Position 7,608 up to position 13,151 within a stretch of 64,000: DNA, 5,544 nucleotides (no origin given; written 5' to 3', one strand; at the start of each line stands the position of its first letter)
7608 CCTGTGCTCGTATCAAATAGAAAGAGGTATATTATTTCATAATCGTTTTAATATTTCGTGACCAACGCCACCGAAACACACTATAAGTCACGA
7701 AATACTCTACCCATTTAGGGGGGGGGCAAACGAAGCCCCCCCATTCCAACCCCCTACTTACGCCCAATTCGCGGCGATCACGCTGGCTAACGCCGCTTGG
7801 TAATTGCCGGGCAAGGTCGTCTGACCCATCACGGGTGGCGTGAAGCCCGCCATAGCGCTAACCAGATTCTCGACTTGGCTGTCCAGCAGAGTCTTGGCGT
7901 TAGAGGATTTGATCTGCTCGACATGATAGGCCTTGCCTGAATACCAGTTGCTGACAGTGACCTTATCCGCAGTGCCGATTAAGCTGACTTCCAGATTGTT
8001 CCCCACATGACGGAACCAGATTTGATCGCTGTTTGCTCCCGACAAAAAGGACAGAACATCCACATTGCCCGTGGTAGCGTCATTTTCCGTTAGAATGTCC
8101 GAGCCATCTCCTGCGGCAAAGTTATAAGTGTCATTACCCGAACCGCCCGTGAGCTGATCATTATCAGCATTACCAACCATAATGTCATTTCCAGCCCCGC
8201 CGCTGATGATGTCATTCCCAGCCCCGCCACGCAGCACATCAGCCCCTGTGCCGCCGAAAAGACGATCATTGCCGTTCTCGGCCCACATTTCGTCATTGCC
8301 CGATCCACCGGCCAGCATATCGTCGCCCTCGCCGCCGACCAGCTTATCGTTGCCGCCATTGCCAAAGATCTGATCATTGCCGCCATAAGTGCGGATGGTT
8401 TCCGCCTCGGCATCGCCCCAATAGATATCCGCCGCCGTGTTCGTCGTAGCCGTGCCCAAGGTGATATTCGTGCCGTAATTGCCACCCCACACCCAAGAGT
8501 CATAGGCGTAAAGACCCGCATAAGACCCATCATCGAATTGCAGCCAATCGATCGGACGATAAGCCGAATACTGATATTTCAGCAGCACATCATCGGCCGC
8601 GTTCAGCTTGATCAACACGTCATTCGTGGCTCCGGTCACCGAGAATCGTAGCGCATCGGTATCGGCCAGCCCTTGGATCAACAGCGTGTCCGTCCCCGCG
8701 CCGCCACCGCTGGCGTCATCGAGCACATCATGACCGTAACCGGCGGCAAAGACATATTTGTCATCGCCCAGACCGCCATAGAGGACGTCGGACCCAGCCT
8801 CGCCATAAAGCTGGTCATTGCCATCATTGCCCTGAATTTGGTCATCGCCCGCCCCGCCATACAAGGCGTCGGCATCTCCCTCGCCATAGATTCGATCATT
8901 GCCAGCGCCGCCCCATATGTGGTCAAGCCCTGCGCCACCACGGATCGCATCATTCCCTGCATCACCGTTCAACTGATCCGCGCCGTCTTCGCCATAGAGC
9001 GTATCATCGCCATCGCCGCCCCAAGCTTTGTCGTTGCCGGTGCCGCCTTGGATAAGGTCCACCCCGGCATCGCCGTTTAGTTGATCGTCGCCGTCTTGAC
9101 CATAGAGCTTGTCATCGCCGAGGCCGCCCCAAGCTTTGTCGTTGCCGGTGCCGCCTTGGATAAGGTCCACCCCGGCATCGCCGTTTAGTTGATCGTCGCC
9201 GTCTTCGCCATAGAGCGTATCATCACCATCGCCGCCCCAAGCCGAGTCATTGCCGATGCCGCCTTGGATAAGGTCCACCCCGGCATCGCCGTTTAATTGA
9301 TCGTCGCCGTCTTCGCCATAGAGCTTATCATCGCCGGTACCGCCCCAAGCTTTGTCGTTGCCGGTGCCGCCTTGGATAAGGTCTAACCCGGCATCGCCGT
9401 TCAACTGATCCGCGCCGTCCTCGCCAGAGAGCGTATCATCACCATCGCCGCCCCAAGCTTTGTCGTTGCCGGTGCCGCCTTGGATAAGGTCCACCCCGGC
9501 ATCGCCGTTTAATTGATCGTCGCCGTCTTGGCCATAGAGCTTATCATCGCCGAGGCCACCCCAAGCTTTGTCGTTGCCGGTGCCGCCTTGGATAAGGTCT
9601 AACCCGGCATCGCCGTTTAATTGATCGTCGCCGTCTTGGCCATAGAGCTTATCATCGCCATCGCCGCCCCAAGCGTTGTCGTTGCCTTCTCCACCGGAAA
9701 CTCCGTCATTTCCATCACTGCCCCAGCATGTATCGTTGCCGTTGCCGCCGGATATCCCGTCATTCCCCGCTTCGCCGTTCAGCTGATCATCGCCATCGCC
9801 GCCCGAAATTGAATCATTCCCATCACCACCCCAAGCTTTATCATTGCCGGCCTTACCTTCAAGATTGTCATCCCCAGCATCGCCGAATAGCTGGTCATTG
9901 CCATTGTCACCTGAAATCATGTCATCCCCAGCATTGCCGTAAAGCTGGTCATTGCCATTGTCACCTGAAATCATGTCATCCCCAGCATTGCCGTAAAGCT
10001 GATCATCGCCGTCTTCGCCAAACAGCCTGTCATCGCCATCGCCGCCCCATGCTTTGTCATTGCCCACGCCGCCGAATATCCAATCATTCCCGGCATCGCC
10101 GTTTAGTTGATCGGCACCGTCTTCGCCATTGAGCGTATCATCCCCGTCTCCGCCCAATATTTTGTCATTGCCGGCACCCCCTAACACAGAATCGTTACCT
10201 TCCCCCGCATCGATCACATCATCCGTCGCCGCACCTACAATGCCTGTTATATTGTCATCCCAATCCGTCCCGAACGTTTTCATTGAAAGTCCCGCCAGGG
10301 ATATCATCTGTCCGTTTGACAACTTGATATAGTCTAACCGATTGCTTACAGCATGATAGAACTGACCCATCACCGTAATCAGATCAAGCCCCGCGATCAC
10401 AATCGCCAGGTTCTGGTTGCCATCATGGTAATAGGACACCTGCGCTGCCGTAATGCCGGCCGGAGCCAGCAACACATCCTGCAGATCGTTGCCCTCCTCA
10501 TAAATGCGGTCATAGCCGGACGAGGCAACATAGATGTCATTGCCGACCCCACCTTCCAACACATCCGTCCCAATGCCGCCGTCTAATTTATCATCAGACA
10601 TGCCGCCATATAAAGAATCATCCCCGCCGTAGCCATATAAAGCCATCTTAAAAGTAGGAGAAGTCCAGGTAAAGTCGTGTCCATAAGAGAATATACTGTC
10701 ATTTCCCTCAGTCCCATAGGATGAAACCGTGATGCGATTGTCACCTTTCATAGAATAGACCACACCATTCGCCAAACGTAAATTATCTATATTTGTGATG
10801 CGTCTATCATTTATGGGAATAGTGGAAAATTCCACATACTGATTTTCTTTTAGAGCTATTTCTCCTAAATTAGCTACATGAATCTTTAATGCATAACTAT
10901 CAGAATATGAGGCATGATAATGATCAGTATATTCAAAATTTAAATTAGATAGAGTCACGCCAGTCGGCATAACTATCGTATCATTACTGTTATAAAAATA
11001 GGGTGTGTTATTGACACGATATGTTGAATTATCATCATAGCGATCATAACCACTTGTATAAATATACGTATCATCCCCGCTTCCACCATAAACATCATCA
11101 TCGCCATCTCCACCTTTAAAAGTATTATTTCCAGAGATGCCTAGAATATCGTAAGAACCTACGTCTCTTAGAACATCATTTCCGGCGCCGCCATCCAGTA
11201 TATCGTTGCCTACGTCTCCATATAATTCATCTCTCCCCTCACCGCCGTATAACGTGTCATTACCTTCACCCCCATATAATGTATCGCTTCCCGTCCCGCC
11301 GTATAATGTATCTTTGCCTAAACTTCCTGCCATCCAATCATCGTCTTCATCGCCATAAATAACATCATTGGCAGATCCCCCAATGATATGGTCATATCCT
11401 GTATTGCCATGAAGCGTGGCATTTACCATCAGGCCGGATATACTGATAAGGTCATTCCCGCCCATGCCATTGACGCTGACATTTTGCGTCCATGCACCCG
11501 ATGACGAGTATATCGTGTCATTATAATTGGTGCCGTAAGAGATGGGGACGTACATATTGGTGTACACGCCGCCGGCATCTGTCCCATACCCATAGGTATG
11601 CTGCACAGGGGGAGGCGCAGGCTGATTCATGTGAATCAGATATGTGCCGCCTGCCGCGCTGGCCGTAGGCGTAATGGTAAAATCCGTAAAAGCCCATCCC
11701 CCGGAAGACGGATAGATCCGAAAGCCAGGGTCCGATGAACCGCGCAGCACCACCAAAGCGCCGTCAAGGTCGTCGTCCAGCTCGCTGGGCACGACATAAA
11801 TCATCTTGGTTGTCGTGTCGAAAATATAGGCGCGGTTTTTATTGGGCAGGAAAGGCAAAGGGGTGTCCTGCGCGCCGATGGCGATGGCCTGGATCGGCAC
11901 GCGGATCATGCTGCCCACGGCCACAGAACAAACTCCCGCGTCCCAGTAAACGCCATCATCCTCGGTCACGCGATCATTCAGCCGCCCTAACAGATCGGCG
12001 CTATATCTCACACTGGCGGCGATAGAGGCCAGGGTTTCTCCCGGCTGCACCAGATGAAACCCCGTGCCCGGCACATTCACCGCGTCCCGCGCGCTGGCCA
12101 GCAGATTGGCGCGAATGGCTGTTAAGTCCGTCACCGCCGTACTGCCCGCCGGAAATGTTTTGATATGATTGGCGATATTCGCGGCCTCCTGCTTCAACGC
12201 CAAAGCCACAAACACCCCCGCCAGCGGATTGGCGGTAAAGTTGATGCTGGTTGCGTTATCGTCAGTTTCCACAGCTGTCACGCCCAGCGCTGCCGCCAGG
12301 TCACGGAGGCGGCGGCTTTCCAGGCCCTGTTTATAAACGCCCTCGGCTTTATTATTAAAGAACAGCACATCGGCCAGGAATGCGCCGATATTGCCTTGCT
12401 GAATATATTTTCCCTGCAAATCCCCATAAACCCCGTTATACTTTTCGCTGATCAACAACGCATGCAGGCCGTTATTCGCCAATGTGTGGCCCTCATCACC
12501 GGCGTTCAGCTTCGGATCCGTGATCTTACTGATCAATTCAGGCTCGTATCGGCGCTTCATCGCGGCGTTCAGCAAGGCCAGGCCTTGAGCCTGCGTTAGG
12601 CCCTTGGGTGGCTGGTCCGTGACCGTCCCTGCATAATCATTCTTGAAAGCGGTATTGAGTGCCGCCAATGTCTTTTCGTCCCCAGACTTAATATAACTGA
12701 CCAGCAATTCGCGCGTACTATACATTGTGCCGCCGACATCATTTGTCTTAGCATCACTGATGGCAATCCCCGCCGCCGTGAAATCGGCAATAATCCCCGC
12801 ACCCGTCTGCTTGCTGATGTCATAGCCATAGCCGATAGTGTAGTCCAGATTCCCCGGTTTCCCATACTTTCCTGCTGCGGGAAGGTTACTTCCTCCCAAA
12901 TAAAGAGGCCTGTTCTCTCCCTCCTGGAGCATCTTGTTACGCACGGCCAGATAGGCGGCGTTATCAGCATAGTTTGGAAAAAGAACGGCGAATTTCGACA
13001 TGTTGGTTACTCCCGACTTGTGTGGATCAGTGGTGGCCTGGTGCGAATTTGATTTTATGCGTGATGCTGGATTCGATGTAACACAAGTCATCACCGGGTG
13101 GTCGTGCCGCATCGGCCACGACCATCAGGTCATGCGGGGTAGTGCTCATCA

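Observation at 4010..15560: T1SS operon whose RTX cargo carries an N-terminal lysozyme-like domain plus LysM, with a periplasmic protein in the hlyC slot: candidate secreted muramidase bacteriocin and immunity pair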

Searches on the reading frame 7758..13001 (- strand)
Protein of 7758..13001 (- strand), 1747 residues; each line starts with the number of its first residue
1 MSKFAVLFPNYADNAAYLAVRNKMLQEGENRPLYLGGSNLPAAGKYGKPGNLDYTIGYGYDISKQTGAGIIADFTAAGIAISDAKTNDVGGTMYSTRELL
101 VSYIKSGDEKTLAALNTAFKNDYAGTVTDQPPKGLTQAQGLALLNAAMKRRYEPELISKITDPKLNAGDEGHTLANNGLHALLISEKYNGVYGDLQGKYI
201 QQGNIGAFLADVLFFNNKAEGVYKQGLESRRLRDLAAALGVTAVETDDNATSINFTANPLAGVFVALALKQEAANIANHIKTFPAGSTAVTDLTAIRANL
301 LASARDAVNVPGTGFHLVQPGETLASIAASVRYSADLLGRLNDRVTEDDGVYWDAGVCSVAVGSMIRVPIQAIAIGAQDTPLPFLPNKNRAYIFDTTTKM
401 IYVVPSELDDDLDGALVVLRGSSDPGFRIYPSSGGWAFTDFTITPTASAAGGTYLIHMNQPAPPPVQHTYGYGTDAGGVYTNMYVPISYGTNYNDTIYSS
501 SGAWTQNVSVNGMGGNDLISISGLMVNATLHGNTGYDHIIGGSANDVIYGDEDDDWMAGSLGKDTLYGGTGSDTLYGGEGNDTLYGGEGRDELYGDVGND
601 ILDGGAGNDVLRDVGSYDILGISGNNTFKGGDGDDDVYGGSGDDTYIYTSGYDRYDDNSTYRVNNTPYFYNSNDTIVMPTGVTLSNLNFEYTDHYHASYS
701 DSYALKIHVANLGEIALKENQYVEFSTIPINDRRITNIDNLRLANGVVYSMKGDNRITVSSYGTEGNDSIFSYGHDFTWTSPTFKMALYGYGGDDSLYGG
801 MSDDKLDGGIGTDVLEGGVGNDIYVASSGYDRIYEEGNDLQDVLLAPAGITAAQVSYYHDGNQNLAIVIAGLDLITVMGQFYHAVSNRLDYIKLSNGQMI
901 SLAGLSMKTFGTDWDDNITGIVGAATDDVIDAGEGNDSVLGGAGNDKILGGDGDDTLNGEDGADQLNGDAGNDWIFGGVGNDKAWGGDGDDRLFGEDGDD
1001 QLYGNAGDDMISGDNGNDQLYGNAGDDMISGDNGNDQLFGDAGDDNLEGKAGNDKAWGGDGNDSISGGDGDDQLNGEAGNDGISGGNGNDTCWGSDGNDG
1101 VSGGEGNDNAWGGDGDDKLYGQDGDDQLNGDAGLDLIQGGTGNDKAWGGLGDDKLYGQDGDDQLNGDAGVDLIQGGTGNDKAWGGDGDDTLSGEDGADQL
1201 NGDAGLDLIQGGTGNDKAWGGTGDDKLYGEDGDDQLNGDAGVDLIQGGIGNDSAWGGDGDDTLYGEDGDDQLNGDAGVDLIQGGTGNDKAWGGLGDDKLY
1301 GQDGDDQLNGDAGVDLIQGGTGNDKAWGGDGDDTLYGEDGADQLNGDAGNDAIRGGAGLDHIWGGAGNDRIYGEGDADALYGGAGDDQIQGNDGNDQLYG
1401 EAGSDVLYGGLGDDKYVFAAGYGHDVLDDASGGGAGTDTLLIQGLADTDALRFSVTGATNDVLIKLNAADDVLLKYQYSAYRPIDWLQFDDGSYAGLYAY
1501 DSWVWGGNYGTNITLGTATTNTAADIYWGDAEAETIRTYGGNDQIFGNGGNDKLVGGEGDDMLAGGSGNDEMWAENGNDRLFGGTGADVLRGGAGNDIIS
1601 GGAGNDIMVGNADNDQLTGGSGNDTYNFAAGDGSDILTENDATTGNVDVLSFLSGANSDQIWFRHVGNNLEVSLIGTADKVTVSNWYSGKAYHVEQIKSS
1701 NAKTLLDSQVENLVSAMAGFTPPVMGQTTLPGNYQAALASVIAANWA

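Call 5: search_protein_families(library=pfam, proteins=[window:7758-13001:-], max_evalue=0.01)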
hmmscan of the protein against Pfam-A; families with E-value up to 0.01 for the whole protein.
window:7758-13001:- (1747 aa): 3 families
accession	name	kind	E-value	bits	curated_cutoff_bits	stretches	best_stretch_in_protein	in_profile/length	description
PF00353.25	HemolysinCabind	-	3.1e-155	503.6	23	34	559-593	2-36/36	RTX calcium-binding nonapeptide repeat (4 copies)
PF06594.17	HCBP_related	-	1.6e-12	47.6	21.4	1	1669-1698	1-31/42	Haemolysin-type calcium binding protein related domain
PF01476.26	LysM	-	0.0024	18.2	20.9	1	316-349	1-33/43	LysM domain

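Call 16: search_protein_families(library=ncbifam, proteins=[window:7758-13001:-], max_evalue=0.1)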
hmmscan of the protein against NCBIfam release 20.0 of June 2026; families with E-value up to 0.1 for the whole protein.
window:7758-13001:- (1747 aa): 8 families
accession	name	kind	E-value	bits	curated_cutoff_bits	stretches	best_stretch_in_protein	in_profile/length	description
NF033943.0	RTX_toxin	subfamily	3.6e-134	449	1000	9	1524-1715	687-890/930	RTX family hemolysin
NF033203.1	entero_EhxA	exception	3.4e-95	320.1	2000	8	1521-1671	735-872/997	enterohemolysin EhxA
NF046115.1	Ca_rpt_SMc04171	equivalog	6.6e-87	293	625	17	1373-1597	274-487/574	SMc04171 family calcium-binding repeat protein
NF053766.1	ZapA_metallo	exception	5.5e-60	203.8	940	16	506-591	301-385/483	ZapA family metalloprotease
NF035945.1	Zn_serralysin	subfamily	2.8e-58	198.2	500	18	494-583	280-366/462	serralysin family metalloprotease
NF050046.1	PueAB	exception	2.1e-32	112.3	670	9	799-993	374-564/616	polyurethane esterase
NF038329.2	gly_rich_SclB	equivalog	1.2e-07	31.1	325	2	933-1133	127-328/442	LPXTG-anchored collagen-like adhesin Scl2/SclB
NF052454.1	BtaGlycanEglC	equivalog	5.5e-07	28.9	700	4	1592-1654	105-168/459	endo-1,3-1,4-beta-glycanase EglC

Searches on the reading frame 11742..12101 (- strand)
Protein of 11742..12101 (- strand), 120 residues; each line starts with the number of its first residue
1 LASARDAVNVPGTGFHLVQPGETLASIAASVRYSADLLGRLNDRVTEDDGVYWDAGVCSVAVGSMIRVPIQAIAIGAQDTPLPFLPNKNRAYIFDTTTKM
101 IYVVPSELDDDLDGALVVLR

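Call 14: search_protein_families(library=pfam, proteins=[window:11742-12101:-], max_evalue=10)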
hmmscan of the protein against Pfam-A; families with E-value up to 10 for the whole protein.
window:11742-12101:- (120 aa): 3 families
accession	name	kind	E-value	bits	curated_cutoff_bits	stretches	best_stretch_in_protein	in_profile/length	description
PF01476.26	LysM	-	9.9e-05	22.7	20.9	1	16-49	1-33/43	LysM domain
PF23577.1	LysM_RLK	-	0.0011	19.5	27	1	18-48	5-35/44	LysM domain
PF04650.22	YSIRK_signal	-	0.54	10.6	20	1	56-66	14-24/26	YSIRK type signal peptide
